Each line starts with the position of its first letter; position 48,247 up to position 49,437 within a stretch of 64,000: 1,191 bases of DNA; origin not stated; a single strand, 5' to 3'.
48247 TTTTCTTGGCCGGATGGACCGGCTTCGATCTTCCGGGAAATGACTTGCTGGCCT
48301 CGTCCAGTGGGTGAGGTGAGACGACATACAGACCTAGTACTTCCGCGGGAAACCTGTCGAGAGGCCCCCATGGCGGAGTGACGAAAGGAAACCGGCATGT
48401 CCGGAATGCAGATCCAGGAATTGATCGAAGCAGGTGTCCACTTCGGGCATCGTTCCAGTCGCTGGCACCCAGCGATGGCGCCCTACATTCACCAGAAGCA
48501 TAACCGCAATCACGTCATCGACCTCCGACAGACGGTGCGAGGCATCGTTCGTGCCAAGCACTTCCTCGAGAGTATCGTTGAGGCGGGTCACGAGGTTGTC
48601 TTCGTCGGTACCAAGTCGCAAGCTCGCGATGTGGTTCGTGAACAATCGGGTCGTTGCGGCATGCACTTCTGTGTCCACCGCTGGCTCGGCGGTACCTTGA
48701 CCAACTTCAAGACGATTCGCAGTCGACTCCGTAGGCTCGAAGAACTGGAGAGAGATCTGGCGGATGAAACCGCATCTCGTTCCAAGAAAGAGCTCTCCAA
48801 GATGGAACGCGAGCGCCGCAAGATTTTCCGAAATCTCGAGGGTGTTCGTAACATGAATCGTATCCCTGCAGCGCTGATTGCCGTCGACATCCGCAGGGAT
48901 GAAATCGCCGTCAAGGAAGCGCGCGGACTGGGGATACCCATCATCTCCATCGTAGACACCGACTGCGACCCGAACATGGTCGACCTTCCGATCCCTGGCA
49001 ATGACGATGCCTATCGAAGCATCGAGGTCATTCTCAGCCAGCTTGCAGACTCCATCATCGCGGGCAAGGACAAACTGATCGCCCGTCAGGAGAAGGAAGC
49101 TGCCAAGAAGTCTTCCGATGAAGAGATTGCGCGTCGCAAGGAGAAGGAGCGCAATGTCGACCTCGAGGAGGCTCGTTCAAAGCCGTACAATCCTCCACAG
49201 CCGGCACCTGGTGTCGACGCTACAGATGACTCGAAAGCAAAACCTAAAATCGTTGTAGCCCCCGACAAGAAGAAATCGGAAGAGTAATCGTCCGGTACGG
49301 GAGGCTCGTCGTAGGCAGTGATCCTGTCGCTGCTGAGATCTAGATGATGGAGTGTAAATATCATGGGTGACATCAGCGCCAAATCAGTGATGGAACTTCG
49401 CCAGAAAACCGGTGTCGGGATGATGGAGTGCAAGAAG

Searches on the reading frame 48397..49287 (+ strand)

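Call 85: search_protein_families(library=pfam, proteins=[window:48397-49287:+], max_evalue=0.0001)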
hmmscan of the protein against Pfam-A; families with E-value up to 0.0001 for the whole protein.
window:48397-49287:+ (296 aa): 1 family
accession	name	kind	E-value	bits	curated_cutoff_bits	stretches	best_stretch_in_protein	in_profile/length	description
PF00318.25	Ribosomal_S2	-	9.6e-82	273.9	26.1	1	9-223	1-216/216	Ribosomal protein S2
